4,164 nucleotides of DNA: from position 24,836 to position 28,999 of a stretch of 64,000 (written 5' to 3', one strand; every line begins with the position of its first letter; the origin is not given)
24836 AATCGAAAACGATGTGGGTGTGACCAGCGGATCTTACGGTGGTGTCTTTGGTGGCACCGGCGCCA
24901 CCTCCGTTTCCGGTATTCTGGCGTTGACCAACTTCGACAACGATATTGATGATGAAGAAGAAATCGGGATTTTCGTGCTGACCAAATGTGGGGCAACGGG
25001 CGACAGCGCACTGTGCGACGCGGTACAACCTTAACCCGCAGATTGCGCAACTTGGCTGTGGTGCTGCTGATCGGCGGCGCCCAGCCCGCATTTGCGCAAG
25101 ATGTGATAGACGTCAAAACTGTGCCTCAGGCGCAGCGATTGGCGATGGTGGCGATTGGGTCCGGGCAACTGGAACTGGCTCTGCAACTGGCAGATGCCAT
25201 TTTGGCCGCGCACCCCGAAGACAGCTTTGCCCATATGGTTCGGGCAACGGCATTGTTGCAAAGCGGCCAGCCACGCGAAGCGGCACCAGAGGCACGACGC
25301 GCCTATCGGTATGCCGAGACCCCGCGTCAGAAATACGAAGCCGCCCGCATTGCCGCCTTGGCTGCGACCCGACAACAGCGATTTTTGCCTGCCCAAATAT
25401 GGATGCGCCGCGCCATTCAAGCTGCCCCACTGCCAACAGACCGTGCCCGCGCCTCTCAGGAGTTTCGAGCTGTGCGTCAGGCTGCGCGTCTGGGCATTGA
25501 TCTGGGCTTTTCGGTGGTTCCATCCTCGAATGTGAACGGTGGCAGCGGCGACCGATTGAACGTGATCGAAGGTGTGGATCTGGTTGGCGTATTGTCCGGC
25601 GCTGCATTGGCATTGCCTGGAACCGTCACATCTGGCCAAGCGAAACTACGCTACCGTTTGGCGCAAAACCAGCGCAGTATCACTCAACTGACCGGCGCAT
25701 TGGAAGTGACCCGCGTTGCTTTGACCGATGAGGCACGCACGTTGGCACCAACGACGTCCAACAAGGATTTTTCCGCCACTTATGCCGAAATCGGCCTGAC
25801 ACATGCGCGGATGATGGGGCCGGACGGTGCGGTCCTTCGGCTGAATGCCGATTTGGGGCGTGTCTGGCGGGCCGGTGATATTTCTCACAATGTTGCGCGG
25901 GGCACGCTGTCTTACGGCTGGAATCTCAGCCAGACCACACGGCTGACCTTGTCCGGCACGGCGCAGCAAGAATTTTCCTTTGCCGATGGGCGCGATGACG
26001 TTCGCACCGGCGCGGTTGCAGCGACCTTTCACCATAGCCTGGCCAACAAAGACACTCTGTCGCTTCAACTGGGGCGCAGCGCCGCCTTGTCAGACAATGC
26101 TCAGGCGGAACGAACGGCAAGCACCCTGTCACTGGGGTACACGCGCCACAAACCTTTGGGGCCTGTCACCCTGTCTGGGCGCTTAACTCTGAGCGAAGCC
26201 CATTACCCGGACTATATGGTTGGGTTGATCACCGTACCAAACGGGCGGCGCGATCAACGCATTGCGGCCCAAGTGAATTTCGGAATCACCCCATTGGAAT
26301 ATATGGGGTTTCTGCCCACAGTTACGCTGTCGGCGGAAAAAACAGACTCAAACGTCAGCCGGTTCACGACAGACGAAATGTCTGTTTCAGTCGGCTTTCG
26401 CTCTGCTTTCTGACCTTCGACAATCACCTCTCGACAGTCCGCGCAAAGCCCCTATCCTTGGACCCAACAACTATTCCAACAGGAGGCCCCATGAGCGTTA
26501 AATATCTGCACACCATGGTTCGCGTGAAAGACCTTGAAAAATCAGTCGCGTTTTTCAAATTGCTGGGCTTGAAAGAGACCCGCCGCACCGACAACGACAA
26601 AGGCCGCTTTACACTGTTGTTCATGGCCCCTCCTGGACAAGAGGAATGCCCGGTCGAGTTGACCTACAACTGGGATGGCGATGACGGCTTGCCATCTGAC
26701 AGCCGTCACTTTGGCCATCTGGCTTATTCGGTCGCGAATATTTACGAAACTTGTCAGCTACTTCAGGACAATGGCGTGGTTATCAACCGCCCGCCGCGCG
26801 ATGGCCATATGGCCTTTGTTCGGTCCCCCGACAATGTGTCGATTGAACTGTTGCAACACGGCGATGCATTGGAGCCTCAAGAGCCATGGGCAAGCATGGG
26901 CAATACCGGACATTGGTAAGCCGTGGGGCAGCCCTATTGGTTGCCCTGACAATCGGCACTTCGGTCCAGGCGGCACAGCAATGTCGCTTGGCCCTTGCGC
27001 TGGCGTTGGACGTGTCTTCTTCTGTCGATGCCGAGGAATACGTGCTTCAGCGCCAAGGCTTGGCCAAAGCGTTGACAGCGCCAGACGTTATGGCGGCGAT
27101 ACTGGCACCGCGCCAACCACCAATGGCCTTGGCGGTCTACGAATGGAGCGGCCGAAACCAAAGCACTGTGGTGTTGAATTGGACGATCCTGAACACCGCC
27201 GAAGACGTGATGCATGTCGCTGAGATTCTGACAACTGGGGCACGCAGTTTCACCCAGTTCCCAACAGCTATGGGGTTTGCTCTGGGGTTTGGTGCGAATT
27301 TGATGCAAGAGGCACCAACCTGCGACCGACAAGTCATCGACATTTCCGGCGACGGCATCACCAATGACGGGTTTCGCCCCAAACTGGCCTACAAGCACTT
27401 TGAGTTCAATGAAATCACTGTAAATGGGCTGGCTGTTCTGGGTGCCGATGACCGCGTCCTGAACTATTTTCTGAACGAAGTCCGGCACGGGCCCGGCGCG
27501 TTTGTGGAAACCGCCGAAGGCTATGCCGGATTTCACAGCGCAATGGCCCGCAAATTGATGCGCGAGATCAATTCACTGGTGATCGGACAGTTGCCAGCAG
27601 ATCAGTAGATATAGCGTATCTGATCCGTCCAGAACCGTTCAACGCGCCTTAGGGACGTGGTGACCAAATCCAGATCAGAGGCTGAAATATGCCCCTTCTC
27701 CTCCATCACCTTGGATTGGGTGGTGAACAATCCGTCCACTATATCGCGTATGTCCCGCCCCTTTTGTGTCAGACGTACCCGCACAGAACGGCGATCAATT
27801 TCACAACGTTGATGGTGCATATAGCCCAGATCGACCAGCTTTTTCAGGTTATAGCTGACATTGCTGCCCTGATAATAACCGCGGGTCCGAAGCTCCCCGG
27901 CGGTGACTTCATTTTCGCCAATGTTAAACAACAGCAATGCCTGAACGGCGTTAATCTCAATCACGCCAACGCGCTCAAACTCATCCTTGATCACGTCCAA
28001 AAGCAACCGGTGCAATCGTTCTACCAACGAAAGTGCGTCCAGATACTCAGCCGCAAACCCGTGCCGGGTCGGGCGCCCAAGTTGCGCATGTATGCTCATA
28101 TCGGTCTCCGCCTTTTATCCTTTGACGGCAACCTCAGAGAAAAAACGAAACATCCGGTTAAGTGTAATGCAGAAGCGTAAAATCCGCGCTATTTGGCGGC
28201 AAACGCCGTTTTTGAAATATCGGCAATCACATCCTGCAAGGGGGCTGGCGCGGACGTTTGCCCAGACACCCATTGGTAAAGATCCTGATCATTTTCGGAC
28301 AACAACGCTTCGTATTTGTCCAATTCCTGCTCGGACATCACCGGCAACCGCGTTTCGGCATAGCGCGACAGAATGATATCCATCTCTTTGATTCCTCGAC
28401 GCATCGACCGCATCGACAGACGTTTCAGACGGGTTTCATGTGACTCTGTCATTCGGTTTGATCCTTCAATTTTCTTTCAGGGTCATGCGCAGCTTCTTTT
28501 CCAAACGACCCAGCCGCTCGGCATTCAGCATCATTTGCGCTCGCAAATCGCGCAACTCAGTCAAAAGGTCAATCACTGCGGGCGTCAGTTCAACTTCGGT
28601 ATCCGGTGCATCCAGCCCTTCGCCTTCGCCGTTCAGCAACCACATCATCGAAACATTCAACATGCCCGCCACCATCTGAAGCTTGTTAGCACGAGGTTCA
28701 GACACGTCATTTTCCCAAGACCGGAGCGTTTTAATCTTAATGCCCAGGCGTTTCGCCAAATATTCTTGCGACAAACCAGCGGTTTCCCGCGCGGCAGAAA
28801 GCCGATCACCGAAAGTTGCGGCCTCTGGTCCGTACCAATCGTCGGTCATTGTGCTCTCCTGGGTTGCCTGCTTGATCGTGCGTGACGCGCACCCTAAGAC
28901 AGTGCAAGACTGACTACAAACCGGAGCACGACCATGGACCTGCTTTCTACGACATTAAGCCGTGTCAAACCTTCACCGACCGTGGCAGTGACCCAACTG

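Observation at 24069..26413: Slam-like translocon (TPR + DUF560 barrel) paired with a TbpB/fHbp-like lipoprotein in a free-living marine alphaproteobacterium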

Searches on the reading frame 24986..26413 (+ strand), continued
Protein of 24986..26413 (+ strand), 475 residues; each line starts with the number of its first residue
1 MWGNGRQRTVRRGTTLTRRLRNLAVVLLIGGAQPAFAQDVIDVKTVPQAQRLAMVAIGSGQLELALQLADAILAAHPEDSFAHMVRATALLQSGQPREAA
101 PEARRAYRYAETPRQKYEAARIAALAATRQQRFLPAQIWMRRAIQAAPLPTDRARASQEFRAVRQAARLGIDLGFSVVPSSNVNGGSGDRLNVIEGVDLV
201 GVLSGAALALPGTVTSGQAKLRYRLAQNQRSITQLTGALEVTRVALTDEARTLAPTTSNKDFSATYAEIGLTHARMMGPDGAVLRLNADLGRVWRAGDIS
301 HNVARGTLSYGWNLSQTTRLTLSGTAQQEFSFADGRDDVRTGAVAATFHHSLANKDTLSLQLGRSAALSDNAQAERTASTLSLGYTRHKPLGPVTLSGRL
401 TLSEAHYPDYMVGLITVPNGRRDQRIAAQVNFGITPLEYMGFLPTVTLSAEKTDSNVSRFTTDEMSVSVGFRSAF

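Call 55: find_encoding_contigs(protein=P0023, flank=5000, max_places=1)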
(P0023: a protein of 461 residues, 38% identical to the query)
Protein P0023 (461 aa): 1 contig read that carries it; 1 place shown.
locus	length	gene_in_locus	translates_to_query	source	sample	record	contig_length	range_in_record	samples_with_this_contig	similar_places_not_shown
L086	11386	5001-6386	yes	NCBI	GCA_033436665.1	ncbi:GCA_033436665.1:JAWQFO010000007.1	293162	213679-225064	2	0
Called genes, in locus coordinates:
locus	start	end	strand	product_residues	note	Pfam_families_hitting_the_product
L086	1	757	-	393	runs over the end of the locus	PF00067:p450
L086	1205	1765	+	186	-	PF01965:DJ-1_PfpI, PF17124:ThiJ_like (faint)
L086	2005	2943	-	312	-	PF14267:DUF4357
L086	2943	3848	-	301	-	PF02511:Thy1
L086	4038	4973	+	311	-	-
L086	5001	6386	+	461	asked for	-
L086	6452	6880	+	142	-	PF00903:Glyoxalase, PF13669:Glyoxalase_4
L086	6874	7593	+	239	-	PF06707:DUF1194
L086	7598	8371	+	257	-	PF06707:DUF1194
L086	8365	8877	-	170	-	PF22381:Staph_reg_Sar_Rot (weak), PF01047:MarR (faint), PF12802:MarR_2, PF13463:HTH_27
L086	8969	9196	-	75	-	PF03937:Sdh5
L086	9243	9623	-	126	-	PF12844:HTH_19, PF01381:HTH_3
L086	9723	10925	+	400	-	PF00155:Aminotran_1_2, PF01041:DegT_DnrJ_EryC1 (weak)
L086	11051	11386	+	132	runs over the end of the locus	-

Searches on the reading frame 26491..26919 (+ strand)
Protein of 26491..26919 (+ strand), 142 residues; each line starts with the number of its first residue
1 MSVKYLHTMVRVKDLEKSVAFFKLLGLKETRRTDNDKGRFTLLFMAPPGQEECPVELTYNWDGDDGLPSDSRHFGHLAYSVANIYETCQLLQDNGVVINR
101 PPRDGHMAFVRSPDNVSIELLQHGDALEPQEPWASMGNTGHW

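Call 50: search_protein_families(library=ncbifam, proteins=[window:26491-26919:+], max_evalue=0.01)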
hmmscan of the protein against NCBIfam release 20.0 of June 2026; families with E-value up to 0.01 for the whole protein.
window:26491-26919:+ (142 aa): 7 families
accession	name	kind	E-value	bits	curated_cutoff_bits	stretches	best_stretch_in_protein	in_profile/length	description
TIGR00068.2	glyox_I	equivalog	2.7e-26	92.2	120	1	6-124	3-141/143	lactoylglutathione lyase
NF007629.0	PRK10291.1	equivalog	3.8e-19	68.9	246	1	4-126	2-129/135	lactoylglutathione lyase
NF050074.1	glyox_I_GloA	exception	3.2e-18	66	165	1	4-121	1-120/121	lactoylglutathione lyase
NF050075.1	SMU1112c_YaeR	equivalog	9.4e-05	22.7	140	1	7-121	6-124/125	SMU1112c/YaeR family gloxylase I-like metalloprotein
TIGR02295.1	HpaD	equivalog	0.00021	20.5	321.4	0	4-35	4-36/298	3,4-dihydroxyphenylacetate 2,3-dioxygenase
TIGR03081.1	metmalonyl_epim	equivalog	0.0042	17.6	114.95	0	7-105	4-106/129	methylmalonyl-CoA epimerase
TIGR03211.1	catechol_2_3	equivalog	0.0049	16.2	320.2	0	7-35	7-36/303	catechol 2,3-dioxygenase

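Call 51: search_protein_families(library=pfam, proteins=[window:26491-26919:+], max_evalue=0.01)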
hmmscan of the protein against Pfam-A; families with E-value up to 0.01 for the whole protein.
window:26491-26919:+ (142 aa): 3 families
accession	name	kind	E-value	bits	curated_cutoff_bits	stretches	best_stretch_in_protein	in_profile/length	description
PF00903.31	Glyoxalase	-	7.5e-17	62.3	20.6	1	6-120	3-121/121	Glyoxalase/Bleomycin resistance protein/Dioxygenase superfamily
PF13669.12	Glyoxalase_4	-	3.6e-13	50.2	27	1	7-105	2-101/109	Glyoxalase/Bleomycin resistance protein/Dioxygenase superfamily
PF22677.2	Ble-like_N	-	0.0042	17.3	24.5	0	7-28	4-26/41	Bleomycin resistance protein-like N-terminal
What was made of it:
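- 26491..26919 (+): gloA (lactoylglutathione lyase), a conserved downstream neighbour. It is probably cytoplasmic and is not shown to be part of the system. TIGR00068 scores 92.2 bits, below its cut-off of 120 (calls 50, 51).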

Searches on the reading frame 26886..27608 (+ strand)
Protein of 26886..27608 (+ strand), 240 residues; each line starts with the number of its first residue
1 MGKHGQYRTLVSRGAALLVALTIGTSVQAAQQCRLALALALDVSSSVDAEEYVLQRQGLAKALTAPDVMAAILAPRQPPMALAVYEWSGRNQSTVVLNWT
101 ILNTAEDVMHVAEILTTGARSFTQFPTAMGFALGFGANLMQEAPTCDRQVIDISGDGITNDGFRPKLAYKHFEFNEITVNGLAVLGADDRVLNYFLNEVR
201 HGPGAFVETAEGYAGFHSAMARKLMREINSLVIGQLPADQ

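Call 35: search_protein_families(library=pfam, proteins=[window:26886-27608:+], max_evalue=0.01)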
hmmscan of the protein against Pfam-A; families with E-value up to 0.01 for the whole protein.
window:26886-27608:+ (240 aa): 1 family
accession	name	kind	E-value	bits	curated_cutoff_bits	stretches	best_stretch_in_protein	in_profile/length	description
PF06707.17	DUF1194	-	1.9e-66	223.6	27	1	32-230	1-204/206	Protein of unknown function (DUF1194)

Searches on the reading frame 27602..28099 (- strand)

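Call 50: search_protein_families(library=ncbifam, proteins=[window:27602-28099:-], max_evalue=0.01)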
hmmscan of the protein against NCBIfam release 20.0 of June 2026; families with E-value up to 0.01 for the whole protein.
window:27602-28099:- (165 aa): 7 families
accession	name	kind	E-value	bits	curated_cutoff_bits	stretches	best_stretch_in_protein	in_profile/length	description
NF047395.1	TransRegLtdR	equivalog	1.6e-69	232.8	250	1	13-163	14-164/166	transcriptional regulator LdtR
NF050133.1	TransRegFabT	equivalog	1.8e-06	28.3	200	1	40-157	23-134/138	fatty acid biosynthesis transcriptional regulator FabT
NF045593.1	bilirub_TF_BilQ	equivalog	1.1e-05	25.1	125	1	83-127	63-107/135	bilirubin utilization transcriptional regulator BilQ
TIGR01889.1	Staph_reg_Sar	paralog_domain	3.2e-05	24.2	62.6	1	35-115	15-94/109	staphylococcal accessory regulator family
NF002926.0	PRK03573.1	equivalog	5e-05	23.2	120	1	71-155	54-135/144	transcriptional regulator SlyA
NF053814.1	teico_TcaR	equivalog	0.0047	17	170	1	29-120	19-110/151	MarR family transcriptional regulator TcaR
NF052638.1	TransRegOhrRVib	equivalog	0.0069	16.1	200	1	61-120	48-107/141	transcriptional regulator OhrR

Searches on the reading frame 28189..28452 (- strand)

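Call 50: search_protein_families(library=ncbifam, proteins=[window:28189-28452:-], max_evalue=0.01)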
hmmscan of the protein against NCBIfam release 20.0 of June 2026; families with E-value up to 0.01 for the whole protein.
window:28189-28452:- (87 aa): 1 family
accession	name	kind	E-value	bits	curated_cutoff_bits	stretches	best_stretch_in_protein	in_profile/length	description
NF008130.0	PRK10878.1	equivalog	2.9e-05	24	120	1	16-65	12-61/88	FAD assembly factor SdhE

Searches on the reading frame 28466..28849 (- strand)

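Call 50: search_protein_families(library=ncbifam, proteins=[window:28466-28849:-], max_evalue=0.01)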
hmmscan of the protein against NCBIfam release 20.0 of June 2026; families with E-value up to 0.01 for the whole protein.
window:28466-28849:- (127 aa): 17 families
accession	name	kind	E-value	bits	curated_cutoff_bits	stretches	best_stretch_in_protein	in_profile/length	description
NF041951.1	phage_RstR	subfamily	1.9e-13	50.6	80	1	12-106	2-94/108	RstR family transcriptional repressor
NF007257.0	PRK09706.1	subfamily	6.5e-12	45.4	101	1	11-95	4-92/135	transcriptional repressor DicA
NF008109.0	PRK10856.1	equivalog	2.7e-07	30.6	208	1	9-50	11-52/334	cytoskeleton protein RodZ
TIGR03070.1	couple_hipB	subfamily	7.3e-06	25.8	71.65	1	13-67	3-57/58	type II toxin-antitoxin system Y4mF family antitoxin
TIGR00270.2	TIGR00270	equivalog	8.5e-06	25.7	110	1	13-69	76-132/159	multiprotein bridging factor aMBF1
NF047542.1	telomere_Tap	equivalog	2e-05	23.5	600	1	21-65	26-70/695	telomere-associated protein Tap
NF007271.0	PRK09726.1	equivalog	0.00011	22.2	79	1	16-68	16-68/88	type II toxin-antitoxin system antitoxin HipB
TIGR03830.1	CxxCG_CxxCG_HTH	subfamily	0.00014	21.6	61.8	1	14-55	67-108/127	type II TA system antitoxin MqsA family protein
NF052239.1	antitox_spr1629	equivalog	0.00036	19.7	335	1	13-73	3-63/377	spr1629 family repressor/antitoxin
NF007408.0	PRK09943.1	equivalog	0.00046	19.8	211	1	11-77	6-71/185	HTH-type transcriptional regulator PuuR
NF041265.1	NadS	equivalog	0.0017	18.6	60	1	19-58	37-76/94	NadS family protein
NF047948.1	male_kill_WMK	equivalog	0.0023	17.4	300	1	15-73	8-66/300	WO male-killing family protein Wmk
NF006015.0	PRK08154.1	subfamily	0.0024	17.1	204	1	11-81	29-95/314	anaerobic benzoate catabolism transcriptional regulator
NF041575.1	antitoxPezA_Strep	equivalog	0.004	17.1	290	1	14-74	3-63/158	type II toxin-antitoxin system antitoxin PezA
NF007481.0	PRK10072.1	equivalog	0.0042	17.5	110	1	19-59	40-80/96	HTH-type transcriptional regulator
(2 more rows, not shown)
